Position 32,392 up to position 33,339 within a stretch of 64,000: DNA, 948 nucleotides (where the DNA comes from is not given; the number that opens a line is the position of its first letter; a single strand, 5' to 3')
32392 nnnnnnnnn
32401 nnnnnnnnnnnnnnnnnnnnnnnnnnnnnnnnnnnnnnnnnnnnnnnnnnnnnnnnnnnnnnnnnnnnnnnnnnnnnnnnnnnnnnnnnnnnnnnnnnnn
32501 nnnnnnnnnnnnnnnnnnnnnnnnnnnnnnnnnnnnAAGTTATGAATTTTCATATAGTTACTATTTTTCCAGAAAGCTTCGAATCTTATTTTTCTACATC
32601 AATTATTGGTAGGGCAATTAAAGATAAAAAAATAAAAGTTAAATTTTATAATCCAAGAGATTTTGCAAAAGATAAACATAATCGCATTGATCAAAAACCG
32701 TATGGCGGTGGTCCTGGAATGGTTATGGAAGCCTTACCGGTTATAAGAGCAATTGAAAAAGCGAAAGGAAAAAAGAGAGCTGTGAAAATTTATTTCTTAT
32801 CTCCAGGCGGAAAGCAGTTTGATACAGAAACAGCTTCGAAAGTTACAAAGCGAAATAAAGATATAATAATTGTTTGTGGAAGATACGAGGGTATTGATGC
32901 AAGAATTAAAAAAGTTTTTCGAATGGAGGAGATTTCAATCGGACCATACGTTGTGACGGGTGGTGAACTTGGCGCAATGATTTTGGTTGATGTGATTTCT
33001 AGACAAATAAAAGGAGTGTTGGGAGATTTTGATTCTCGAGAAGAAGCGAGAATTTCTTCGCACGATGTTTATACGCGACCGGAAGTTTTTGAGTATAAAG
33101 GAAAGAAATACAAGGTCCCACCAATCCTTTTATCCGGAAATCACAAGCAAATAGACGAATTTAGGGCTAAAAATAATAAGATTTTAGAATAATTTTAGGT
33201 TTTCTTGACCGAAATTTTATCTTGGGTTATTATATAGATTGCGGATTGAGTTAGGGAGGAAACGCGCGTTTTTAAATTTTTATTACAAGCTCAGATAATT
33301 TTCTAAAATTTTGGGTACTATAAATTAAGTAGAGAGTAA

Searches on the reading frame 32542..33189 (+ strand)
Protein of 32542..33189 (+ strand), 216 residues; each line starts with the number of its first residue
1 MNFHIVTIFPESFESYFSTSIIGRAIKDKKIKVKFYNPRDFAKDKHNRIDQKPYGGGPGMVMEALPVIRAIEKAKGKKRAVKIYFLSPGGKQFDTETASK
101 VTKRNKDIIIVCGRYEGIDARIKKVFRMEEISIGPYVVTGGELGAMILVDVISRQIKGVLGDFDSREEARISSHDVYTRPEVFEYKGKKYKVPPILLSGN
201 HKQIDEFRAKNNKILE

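Call 51: search_protein_families(library=pfam, proteins=[window:32542-33189:+], max_evalue=0.00001)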
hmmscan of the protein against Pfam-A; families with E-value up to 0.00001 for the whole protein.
window:32542-33189:+ (216 aa): 1 family
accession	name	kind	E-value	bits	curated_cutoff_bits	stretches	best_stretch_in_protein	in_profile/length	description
PF01746.26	tRNA_m1G_MT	-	5.4e-39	134.4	27.3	1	23-211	2-185/195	tRNA (Guanine-1)-methyltransferase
